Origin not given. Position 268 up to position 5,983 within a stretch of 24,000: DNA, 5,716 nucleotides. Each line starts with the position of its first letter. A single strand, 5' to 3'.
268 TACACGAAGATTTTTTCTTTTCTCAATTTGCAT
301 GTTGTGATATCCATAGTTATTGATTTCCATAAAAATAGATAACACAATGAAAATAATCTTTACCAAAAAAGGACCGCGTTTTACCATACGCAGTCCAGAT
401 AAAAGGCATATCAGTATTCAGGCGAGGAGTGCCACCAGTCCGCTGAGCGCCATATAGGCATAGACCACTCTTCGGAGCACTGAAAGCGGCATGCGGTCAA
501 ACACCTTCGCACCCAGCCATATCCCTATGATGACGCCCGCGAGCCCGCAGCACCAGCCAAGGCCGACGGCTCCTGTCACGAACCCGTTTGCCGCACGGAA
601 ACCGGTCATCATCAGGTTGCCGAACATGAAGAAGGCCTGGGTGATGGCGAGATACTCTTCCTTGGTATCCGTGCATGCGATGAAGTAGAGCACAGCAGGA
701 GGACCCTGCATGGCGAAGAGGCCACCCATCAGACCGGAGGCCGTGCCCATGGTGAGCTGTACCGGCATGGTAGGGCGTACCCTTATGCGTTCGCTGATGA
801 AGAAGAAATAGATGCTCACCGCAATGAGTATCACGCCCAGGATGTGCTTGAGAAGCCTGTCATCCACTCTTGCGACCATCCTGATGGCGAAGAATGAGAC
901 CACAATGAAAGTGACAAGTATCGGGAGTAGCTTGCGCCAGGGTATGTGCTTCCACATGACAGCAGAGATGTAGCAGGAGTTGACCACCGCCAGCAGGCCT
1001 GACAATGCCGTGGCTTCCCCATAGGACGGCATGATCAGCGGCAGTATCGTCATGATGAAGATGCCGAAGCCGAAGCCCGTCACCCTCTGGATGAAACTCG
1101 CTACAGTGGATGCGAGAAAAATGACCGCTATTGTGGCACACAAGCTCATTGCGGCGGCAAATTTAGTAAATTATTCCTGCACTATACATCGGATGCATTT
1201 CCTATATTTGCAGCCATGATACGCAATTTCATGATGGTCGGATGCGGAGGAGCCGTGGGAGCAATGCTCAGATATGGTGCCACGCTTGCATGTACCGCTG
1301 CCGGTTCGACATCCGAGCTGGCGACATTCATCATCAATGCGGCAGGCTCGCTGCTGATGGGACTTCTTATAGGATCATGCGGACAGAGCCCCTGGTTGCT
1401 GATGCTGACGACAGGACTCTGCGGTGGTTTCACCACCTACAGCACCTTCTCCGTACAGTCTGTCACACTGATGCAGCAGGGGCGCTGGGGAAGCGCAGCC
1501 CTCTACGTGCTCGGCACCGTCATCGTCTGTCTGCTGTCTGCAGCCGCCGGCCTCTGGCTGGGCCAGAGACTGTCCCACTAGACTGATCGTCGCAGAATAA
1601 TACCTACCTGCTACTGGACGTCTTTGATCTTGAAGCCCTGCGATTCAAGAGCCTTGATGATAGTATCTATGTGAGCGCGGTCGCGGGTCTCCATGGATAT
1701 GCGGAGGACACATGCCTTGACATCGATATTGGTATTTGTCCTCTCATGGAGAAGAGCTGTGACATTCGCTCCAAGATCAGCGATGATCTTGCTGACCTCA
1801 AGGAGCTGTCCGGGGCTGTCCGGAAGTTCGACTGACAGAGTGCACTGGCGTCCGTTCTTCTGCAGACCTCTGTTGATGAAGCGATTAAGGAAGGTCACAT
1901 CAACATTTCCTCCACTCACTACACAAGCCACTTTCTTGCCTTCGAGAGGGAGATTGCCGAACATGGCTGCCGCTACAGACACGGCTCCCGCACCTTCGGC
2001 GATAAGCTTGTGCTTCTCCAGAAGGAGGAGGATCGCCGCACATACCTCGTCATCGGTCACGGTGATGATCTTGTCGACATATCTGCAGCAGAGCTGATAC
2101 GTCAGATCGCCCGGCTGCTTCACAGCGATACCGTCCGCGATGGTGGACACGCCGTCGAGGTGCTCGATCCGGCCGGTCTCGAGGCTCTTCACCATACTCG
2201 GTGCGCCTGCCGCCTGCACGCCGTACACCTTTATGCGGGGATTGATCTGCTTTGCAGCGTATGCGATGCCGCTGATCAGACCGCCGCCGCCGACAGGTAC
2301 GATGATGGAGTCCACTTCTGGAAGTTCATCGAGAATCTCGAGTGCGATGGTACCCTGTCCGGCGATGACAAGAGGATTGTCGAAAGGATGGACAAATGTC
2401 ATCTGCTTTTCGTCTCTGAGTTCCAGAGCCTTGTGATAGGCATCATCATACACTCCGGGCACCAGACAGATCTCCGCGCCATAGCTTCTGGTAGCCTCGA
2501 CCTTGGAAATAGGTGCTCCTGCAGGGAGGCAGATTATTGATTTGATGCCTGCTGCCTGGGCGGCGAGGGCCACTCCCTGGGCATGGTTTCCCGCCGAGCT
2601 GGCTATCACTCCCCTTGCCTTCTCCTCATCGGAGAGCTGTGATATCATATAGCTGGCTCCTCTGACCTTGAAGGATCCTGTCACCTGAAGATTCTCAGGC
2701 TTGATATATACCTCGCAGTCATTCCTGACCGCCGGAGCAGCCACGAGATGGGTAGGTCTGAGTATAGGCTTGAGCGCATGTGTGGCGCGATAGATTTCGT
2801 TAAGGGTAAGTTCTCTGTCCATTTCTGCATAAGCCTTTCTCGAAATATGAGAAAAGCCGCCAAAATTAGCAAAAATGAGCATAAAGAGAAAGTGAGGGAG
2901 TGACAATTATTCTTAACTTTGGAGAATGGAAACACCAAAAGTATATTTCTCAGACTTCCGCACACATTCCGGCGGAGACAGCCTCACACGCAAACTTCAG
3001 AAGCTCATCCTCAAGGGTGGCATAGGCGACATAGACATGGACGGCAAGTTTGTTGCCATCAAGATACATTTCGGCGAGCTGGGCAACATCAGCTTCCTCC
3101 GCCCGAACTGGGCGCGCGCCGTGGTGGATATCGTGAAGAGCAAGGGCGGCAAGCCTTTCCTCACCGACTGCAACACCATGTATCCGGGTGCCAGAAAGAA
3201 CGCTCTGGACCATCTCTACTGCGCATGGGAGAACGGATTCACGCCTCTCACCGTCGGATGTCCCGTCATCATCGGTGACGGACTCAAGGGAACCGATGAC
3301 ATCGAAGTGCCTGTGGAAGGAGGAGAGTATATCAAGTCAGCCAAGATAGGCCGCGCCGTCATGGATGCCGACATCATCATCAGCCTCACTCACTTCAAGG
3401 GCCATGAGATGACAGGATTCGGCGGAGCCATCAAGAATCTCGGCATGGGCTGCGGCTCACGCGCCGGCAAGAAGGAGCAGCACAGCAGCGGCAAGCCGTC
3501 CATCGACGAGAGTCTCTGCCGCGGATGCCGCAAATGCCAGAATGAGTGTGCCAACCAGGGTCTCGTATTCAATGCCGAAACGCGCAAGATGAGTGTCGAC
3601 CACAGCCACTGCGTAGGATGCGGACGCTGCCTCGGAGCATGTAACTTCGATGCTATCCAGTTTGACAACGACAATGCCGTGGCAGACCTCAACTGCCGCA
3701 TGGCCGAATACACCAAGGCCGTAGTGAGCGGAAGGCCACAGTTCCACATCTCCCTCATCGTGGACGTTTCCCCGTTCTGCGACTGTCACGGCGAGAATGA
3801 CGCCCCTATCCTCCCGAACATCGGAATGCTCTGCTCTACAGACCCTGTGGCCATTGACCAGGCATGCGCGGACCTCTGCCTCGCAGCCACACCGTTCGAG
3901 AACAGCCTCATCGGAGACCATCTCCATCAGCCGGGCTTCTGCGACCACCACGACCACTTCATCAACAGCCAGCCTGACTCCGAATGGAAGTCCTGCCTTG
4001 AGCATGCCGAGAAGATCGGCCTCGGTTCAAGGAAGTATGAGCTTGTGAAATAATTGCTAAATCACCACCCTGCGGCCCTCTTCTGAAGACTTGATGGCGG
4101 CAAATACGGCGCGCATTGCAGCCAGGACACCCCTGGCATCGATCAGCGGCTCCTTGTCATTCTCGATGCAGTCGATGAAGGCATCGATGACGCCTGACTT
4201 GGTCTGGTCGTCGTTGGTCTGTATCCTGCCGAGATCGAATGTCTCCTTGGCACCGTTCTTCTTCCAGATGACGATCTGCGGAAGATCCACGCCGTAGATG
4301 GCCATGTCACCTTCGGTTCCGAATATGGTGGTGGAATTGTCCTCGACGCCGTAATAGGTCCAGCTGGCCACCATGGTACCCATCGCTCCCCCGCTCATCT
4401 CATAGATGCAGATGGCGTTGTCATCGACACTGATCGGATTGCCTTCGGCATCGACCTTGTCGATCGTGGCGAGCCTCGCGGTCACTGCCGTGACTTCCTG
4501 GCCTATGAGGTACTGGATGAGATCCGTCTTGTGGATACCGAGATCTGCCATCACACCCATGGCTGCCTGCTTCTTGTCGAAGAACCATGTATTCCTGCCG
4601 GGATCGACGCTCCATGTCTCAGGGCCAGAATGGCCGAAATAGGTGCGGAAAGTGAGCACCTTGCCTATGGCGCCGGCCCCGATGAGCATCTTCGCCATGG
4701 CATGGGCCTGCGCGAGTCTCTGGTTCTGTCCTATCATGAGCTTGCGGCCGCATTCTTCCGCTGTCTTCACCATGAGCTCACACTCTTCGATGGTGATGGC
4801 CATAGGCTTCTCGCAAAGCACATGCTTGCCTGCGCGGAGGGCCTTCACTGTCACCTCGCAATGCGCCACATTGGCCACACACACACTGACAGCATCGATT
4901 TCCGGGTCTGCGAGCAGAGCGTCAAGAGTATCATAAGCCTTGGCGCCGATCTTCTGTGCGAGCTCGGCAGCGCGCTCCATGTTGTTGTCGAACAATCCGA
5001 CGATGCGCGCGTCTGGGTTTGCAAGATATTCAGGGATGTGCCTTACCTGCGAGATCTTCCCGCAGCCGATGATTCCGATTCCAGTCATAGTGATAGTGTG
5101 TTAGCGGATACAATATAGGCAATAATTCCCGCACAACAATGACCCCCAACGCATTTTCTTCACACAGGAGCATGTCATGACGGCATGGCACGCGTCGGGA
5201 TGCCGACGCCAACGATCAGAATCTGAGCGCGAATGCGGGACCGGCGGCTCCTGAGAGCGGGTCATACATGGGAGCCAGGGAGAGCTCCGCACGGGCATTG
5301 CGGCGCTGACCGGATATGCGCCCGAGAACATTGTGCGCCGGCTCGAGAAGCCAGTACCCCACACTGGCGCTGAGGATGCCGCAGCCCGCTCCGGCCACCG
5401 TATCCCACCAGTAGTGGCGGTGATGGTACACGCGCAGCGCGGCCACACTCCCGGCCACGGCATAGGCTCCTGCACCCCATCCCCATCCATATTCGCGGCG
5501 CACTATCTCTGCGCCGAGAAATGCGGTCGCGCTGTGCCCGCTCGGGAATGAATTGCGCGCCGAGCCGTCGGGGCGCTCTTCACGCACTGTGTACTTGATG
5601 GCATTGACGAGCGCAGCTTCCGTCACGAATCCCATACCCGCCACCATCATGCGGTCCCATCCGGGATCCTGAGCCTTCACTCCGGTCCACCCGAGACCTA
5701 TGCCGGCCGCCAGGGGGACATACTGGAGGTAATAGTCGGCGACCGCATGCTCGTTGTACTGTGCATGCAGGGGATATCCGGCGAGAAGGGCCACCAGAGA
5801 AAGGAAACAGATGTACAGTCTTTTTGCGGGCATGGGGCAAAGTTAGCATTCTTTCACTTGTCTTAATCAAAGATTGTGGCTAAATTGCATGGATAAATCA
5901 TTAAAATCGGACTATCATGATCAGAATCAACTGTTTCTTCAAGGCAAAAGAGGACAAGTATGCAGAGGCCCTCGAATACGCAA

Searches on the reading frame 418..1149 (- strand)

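Call 5: search_protein_families(library=pfam, proteins=[window:418-1149:-])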
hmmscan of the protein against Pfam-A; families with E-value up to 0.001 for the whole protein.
window:418-1149:- (243 aa): 1 family
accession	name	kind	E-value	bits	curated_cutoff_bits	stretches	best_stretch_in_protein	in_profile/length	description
PF01925.25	TauE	-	2e-27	96.8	32.6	1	10-238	1-235/237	Sulfite exporter TauE/SafE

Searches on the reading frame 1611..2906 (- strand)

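Call 5: search_protein_families(library=pfam, proteins=[window:1611-2906:-])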
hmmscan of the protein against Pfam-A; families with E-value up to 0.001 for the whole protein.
window:1611-2906:- (431 aa): 3 families
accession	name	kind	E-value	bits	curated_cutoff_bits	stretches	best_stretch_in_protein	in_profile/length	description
PF00291.31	PALP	-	9.9e-90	301.3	35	1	48-332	4-295/295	Pyridoxal-phosphate dependent enzyme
PF01842.31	ACT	-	8.6e-07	29.1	27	1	356-421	2-65/66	ACT domain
PF13291.12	ACT_4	-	4.6e-06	27.7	27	1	355-422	7-71/80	ACT domain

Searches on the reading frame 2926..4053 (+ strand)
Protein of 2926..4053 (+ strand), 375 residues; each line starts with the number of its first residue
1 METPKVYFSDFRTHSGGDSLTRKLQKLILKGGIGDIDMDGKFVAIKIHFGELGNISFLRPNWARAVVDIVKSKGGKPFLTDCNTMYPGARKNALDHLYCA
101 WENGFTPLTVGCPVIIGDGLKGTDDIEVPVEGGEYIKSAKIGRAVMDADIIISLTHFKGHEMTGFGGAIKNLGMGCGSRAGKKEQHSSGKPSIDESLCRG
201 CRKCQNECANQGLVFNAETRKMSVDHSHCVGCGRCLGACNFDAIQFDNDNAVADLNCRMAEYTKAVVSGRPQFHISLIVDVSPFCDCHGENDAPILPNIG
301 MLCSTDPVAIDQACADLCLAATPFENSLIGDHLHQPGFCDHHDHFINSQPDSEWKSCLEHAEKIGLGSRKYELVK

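Call 5: search_protein_families(library=pfam, proteins=[window:2926-4053:+])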
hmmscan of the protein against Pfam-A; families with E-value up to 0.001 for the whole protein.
window:2926-4053:+ (375 aa): 8 families
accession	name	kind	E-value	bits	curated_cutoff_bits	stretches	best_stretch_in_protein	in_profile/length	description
PF04015.17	DUF362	-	2.9e-58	197.7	24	1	43-316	1-200/200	Domain of unknown function (DUF362)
PF14697.11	Fer4_21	-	2.7e-09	37.5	35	2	192-245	2-58/59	4Fe-4S dicluster domain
PF12837.12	Fer4_6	-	1.2e-08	34.9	25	1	190-211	1-22/24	4Fe-4S binding domain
PF12838.12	Fer4_7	-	7.9e-08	33.1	27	1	198-243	2-52/52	4Fe-4S dicluster domain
PF13237.11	Fer4_10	-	3.1e-07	30.6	25.5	1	191-239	2-52/53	4Fe-4S dicluster domain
PF12797.12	Fer4_2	-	2.7e-06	27.4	24.5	1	221-240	2-21/22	4Fe-4S binding domain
PF00037.32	Fer4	-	1.3e-05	25.3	21.1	1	223-245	2-24/24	4Fe-4S binding domain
PF13187.11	Fer4_9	-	3.5e-05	24.2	27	1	198-243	2-51/52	4Fe-4S dicluster domain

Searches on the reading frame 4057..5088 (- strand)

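Call 5: search_protein_families(library=pfam, proteins=[window:4057-5088:-])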
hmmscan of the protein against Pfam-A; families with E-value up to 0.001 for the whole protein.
window:4057-5088:- (343 aa): 5 families
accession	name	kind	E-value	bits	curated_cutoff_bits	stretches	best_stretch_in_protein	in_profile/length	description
PF01408.29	GFO_IDH_MocA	-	5.6e-34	117.8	24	1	4-120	3-119/120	Oxidoreductase family, NAD-binding Rossmann fold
PF22725.1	GFO_IDH_MocA_C3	-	2.8e-29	102.1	27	1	130-261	2-122/124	GFO/IDH/MocA C-terminal domain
PF02894.22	GFO_IDH_MocA_C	-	2.3e-17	64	22.9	1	133-341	1-216/218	Oxidoreductase family, C-terminal alpha/beta domain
PF22685.1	Gal80p_C-like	-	7.9e-05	23.3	29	1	131-264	5-150/152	Gal80p, C-terminal domain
PF03447.22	NAD_binding_3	-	0.00033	21.8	24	1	3-117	1-113/116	Homoserine dehydrogenase, NAD binding domain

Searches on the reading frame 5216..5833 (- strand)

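Call 5: search_protein_families(library=pfam, proteins=[window:5216-5833:-])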
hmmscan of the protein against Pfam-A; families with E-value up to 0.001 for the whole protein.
window:5216-5833:- (205 aa): 2 families
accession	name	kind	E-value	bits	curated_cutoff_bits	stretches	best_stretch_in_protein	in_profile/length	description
PF01569.27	PAP2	-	1.2e-10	41.7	27.2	1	89-163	47-125/130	PAP2 superfamily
PF14378.12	PAP2_3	-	0.00016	21.9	27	1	86-156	117-188/190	PAP2 superfamily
